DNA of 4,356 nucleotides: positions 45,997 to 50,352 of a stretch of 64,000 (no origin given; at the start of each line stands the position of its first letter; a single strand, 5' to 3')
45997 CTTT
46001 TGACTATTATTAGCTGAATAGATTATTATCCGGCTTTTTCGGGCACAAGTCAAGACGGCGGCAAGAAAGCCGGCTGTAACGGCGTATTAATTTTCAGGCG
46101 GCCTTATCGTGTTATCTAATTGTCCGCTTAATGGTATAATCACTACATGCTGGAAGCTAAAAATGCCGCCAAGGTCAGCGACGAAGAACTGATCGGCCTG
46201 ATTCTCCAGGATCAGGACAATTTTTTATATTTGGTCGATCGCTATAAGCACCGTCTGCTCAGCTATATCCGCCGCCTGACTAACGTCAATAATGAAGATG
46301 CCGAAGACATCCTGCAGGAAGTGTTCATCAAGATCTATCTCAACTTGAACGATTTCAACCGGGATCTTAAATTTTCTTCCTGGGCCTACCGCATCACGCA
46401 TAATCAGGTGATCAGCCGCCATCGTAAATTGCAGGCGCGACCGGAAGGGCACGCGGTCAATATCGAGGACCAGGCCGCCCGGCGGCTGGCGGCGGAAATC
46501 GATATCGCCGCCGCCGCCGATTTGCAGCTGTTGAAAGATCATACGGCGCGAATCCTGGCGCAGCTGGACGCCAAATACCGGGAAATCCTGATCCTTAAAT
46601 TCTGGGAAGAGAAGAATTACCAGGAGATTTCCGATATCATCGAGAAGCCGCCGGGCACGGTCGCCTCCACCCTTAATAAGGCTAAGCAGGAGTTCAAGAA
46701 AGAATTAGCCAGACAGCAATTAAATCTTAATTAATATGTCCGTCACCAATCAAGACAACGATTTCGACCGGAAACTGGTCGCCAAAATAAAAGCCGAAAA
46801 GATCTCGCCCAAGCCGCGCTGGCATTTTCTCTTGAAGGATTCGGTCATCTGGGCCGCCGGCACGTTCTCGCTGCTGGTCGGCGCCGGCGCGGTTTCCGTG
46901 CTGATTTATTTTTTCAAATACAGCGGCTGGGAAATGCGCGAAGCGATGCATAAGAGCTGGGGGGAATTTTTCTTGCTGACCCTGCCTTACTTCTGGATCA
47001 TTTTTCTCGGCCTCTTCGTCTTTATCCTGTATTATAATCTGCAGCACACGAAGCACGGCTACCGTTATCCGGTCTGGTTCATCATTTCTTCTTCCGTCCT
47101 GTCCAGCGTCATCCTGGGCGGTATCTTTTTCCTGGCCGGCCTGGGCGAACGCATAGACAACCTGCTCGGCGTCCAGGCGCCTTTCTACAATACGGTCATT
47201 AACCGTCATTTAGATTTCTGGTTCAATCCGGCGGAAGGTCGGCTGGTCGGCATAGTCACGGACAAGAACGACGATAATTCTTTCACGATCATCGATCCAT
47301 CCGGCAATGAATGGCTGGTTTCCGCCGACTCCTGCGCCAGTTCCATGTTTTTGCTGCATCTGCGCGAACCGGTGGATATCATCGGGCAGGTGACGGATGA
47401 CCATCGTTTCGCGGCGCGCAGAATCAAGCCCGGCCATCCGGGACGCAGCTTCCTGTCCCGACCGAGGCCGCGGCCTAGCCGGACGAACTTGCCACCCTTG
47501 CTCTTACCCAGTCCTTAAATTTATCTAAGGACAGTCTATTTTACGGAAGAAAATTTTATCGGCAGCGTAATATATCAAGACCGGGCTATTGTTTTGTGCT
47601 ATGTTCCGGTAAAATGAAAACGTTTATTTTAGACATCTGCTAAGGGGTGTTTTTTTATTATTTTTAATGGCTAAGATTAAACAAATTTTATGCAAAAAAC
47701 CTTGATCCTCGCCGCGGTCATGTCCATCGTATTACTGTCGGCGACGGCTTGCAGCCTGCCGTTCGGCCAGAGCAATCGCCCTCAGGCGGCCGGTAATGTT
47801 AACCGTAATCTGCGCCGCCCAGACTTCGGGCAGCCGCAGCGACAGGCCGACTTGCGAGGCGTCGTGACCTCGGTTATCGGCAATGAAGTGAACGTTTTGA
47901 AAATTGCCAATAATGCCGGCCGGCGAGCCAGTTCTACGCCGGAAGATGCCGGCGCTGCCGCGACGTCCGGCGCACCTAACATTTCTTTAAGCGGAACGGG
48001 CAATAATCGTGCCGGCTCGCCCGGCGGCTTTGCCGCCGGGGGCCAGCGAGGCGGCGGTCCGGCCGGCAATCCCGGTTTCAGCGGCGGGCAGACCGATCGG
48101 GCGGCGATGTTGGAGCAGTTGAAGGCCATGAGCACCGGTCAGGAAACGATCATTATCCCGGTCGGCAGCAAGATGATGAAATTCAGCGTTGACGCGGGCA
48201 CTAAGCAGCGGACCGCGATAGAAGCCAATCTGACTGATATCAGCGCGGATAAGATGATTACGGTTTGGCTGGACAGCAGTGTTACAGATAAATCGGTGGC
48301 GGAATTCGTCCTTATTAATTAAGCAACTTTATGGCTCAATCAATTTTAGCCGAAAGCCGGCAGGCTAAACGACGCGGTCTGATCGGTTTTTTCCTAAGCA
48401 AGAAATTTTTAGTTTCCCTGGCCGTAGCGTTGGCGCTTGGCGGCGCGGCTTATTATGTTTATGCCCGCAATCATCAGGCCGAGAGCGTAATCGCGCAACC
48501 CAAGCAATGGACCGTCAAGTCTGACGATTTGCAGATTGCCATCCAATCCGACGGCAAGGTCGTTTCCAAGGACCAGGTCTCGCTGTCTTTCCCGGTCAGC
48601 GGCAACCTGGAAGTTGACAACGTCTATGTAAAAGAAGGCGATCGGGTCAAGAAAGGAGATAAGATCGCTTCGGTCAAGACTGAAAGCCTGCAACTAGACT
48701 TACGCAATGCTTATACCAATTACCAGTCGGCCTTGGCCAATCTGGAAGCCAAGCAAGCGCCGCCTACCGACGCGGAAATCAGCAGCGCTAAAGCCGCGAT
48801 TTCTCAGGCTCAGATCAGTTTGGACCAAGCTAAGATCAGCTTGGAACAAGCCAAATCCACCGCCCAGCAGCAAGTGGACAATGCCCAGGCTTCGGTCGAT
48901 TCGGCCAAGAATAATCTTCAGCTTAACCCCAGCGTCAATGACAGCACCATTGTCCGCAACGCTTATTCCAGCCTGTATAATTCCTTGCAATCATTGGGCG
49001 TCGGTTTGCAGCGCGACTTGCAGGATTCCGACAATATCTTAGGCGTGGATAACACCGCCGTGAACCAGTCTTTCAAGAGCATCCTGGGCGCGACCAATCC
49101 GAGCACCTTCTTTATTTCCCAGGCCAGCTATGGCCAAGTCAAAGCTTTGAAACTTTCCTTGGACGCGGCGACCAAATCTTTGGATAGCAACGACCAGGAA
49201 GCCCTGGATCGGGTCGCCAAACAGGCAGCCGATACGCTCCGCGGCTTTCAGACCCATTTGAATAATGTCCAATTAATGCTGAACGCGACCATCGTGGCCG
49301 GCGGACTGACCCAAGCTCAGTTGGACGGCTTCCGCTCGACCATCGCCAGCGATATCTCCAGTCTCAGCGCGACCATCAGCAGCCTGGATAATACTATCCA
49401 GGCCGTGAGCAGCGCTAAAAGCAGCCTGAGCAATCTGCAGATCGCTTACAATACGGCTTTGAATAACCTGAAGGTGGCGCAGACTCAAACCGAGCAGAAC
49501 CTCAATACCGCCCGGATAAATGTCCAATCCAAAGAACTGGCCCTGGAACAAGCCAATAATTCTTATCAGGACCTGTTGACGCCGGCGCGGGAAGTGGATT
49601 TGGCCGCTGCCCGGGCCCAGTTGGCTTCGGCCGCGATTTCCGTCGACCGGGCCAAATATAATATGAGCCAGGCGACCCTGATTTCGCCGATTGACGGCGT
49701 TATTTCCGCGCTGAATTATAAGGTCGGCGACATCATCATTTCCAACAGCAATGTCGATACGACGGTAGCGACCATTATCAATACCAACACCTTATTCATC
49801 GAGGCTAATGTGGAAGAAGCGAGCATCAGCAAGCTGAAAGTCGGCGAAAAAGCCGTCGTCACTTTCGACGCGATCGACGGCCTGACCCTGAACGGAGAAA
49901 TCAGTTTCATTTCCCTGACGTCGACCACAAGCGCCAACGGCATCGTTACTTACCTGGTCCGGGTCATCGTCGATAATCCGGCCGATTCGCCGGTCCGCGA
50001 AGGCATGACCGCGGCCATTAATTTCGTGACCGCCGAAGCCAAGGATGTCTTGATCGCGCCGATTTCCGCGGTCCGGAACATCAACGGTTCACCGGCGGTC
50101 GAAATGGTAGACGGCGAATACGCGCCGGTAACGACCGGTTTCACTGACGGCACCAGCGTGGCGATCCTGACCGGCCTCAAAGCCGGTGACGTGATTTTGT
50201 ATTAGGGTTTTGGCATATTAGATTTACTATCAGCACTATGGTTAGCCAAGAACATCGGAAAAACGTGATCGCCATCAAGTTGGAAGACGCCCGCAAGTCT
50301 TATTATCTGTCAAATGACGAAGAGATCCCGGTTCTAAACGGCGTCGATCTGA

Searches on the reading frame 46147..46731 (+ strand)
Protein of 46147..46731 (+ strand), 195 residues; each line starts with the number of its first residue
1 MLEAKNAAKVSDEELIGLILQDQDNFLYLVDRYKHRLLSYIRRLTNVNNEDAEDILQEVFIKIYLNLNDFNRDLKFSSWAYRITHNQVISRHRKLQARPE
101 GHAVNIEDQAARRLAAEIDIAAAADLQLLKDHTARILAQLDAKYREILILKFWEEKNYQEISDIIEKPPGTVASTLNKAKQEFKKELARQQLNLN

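Call 72: search_protein_families(library=pfam, proteins=[window:46147-46731:+], max_evalue=0.0001)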
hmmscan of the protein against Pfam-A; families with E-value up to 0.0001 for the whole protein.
window:46147-46731:+ (195 aa): 3 families
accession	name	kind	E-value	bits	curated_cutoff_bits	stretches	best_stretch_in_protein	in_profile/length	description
PF04542.20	Sigma70_r2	-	3e-16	59.4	24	1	29-96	1-69/71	Sigma-70 region 2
PF08281.18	Sigma70_r4_2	-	3.6e-11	43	25.7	1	135-181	6-52/54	Sigma-70, region 4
PF04545.22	Sigma70_r4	-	1.1e-05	25.3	24.1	1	137-179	2-44/50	Sigma-70, region 4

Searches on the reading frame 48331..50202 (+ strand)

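Call 72: search_protein_families(library=pfam, proteins=[window:48331-50202:+], max_evalue=0.0001)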
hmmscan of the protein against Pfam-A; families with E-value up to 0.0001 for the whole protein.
window:48331-50202:+ (624 aa): 3 families
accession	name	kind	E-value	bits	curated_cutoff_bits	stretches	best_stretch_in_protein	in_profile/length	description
PF16576.10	HlyD_D23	-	2.8e-16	59.9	30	1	366-560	19-213/214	Barrel-sandwich domain of CusB or HlyD membrane-fusion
PF13437.12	HlyD_3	-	2.4e-13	51.2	22.2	1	449-550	1-96/106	HlyD family secretion protein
PF13533.13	Biotin_lipoyl_2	-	3.8e-09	36.6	29.8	1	83-115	1-31/32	Biotin-lipoyl like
